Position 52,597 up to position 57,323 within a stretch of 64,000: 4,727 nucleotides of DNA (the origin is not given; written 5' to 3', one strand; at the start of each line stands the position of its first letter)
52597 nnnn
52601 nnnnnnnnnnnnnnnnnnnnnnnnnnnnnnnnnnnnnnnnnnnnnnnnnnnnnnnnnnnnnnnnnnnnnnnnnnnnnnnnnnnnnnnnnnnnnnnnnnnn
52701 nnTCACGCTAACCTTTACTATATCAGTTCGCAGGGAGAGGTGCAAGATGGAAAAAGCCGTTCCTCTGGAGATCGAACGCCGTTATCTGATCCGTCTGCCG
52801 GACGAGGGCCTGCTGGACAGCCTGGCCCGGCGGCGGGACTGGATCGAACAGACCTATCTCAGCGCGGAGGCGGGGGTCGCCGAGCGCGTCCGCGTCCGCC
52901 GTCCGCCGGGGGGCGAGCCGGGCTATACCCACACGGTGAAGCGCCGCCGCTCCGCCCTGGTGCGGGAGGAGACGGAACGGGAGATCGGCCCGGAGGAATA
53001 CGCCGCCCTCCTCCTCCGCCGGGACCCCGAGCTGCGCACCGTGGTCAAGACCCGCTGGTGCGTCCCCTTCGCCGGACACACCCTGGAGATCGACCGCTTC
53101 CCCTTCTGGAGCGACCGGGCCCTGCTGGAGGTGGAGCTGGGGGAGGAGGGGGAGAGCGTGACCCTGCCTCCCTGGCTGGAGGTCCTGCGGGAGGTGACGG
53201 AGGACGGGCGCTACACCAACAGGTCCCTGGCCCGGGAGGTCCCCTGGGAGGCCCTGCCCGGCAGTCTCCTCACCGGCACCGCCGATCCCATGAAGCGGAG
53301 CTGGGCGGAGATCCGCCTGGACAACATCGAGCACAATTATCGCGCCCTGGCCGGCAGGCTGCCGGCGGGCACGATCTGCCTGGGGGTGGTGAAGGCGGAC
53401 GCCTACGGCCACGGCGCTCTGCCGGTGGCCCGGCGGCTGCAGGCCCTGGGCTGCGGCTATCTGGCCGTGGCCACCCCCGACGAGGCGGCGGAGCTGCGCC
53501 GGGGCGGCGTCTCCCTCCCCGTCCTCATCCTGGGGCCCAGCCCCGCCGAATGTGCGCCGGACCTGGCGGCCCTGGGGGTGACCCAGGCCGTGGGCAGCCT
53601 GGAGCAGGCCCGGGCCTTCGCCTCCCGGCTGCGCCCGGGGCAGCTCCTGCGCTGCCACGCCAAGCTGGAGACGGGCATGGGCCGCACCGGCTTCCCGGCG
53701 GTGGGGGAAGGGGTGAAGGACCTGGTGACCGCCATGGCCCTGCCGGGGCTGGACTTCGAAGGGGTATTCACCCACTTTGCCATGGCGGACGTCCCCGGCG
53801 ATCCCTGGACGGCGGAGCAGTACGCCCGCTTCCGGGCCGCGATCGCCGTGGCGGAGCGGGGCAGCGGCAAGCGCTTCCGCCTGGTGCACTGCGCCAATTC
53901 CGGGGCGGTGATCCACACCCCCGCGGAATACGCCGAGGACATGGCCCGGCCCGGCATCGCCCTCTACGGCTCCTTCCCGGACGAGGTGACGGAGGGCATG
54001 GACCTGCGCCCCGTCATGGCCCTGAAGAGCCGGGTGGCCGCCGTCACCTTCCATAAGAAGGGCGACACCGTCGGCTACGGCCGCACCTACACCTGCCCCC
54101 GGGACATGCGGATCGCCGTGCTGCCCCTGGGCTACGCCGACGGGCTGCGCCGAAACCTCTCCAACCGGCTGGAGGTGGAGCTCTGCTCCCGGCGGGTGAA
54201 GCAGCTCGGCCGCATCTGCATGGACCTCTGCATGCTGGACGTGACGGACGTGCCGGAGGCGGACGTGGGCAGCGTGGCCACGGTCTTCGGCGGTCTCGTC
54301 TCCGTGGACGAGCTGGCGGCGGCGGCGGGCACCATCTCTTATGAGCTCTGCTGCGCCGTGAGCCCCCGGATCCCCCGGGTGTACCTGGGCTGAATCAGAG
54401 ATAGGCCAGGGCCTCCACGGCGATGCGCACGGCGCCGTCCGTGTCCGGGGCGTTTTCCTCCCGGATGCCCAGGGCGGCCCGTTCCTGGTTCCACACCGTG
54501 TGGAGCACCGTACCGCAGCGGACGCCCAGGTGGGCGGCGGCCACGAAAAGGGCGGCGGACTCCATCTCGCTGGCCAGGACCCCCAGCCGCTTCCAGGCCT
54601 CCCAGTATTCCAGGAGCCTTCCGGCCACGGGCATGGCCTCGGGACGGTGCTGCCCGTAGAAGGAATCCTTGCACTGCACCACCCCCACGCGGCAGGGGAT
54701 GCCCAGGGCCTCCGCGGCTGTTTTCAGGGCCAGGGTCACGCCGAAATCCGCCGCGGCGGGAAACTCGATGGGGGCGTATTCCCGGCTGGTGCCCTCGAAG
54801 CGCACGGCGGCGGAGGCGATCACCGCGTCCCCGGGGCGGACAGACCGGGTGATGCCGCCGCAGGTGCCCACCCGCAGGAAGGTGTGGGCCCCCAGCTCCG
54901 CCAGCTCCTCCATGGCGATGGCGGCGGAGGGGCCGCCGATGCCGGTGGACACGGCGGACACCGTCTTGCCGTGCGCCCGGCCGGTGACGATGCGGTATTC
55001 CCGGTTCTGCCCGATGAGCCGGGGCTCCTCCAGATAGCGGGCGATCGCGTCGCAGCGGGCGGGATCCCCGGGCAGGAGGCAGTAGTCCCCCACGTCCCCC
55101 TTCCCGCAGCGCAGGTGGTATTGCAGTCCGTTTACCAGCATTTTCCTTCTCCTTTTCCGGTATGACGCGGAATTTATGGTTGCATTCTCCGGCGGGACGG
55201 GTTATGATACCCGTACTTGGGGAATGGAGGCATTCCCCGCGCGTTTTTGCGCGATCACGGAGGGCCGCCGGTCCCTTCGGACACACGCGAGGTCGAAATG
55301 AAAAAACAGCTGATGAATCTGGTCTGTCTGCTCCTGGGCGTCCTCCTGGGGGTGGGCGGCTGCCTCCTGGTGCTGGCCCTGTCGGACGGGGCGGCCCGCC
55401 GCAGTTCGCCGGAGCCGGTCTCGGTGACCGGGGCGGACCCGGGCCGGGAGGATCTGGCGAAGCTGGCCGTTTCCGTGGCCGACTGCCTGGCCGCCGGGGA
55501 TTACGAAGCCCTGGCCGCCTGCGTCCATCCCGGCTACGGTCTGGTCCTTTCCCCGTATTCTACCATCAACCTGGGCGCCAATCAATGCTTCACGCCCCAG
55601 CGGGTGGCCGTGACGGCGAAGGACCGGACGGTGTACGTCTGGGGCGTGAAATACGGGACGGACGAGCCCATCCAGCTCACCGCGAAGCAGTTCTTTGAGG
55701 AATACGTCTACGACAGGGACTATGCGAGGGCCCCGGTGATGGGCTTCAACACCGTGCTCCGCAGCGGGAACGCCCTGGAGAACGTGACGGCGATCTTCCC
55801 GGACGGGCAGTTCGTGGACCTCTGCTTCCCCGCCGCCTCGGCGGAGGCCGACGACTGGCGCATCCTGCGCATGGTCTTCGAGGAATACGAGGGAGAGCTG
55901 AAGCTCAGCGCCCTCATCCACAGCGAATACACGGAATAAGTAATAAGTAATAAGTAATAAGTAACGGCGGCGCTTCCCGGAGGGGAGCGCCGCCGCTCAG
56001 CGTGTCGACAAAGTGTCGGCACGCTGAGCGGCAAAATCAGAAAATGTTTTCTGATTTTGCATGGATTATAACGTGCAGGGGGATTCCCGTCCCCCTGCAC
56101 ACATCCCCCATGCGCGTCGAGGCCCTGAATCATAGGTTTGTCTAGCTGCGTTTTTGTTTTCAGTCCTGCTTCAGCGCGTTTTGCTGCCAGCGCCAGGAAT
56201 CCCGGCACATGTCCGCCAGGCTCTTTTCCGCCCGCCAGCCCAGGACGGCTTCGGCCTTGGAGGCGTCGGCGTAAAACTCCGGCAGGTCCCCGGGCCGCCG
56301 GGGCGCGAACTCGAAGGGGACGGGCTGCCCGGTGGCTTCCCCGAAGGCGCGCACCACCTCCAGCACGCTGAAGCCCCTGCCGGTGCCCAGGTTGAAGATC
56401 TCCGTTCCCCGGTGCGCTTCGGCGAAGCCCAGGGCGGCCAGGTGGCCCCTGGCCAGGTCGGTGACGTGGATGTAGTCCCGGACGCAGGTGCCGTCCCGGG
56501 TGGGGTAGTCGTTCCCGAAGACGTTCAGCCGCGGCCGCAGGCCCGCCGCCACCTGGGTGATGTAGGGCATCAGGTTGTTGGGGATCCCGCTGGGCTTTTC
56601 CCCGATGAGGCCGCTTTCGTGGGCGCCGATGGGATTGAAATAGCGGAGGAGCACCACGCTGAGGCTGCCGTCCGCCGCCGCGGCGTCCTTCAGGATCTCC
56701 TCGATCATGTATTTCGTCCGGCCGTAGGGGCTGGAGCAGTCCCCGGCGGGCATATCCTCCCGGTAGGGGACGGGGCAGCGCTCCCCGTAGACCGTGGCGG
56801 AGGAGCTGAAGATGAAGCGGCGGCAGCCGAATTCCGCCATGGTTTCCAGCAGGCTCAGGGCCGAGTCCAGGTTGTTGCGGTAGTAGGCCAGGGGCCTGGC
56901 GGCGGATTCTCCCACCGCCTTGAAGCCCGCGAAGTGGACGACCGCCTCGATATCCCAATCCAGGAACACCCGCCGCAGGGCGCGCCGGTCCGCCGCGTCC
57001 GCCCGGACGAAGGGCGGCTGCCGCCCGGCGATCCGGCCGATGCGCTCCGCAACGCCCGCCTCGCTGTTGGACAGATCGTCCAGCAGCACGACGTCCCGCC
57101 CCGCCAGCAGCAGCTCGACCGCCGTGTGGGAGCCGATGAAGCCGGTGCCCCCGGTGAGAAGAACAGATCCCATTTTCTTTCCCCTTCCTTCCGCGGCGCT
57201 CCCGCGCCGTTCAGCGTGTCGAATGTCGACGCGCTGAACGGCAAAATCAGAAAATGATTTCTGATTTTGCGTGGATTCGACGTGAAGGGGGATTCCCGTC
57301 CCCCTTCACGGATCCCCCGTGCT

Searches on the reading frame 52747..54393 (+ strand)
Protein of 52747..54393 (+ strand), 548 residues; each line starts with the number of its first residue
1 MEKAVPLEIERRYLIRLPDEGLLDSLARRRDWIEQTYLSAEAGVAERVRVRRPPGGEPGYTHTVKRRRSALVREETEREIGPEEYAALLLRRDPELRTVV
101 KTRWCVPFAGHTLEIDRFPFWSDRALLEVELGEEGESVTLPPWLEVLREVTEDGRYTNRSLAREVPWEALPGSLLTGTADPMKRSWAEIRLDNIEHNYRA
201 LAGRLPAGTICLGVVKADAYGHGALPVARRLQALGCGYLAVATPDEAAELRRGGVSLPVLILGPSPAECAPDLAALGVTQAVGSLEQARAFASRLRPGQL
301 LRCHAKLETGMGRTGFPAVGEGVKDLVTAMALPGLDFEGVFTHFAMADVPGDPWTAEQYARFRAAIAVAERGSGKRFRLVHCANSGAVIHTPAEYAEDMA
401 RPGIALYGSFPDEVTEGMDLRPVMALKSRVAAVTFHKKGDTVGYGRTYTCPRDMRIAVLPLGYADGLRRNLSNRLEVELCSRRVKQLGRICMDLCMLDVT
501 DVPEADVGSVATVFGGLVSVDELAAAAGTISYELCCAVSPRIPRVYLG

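Call 70: search_protein_families(library=pfam, proteins=[window:52747-54393:+], max_evalue=0.0001)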
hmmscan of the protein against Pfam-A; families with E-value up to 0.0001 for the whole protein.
window:52747-54393:+ (548 aa): 2 families
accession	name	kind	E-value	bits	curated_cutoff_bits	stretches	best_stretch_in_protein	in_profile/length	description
PF01168.26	Ala_racemase_N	-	2.9e-58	197.6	24.1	1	189-409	1-218/220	Alanine racemase, N-terminal domain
PF00842.27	Ala_racemase_C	-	1.4e-43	148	25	1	423-546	1-127/127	Alanine racemase, C-terminal domain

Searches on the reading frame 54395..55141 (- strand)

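Call 70: search_protein_families(library=pfam, proteins=[window:54395-55141:-], max_evalue=0.0001)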
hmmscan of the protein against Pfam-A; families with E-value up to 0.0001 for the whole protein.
window:54395-55141:- (248 aa): 1 family
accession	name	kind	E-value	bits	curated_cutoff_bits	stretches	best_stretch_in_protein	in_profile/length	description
PF01048.26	PNP_UDP_1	-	1.2e-41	143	25.1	1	20-215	2-196/233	Phosphorylase superfamily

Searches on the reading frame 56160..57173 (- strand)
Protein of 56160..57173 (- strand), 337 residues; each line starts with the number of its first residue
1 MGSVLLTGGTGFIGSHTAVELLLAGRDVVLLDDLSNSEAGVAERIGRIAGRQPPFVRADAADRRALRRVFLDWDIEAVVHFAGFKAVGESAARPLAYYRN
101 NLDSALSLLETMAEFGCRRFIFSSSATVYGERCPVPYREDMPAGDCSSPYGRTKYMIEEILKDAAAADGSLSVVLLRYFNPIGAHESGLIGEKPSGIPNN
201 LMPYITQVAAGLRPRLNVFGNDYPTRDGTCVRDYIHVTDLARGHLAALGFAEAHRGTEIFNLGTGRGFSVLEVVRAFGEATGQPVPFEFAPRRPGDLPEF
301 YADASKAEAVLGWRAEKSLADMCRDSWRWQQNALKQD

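Call 70: search_protein_families(library=pfam, proteins=[window:56160-57173:-], max_evalue=0.0001)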
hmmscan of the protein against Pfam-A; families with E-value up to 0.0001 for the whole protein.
window:56160-57173:- (337 aa): 7 families
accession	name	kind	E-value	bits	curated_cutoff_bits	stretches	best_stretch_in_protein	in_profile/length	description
PF01370.27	Epimerase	-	2.8e-52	178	20.9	1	4-263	1-240/240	NAD dependent epimerase/dehydratase family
PF16363.11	GDP_Man_Dehyd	-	7.4e-52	177.3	27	1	5-325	1-331/332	GDP-mannose 4,6 dehydratase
PF01073.25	3Beta_HSD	-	2.8e-09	36.8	22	1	6-165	2-161/280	3-beta hydroxysteroid dehydrogenase/isomerase family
PF04321.23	RmlD_sub_bind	-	1.4e-08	34.6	27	1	4-164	3-139/287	RmlD substrate binding domain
PF02719.21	Polysacc_synt_2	-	7.3e-08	32.4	20.2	1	4-125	1-128/293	Polysaccharide biosynthesis protein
PF07993.18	NAD_binding_4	-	7.5e-06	25.7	20.1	0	6-177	1-203/258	Male sterility protein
PF13460.12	NAD_binding_10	-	3.1e-05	24.3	27.2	1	8-132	1-105/184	NAD(P)H-binding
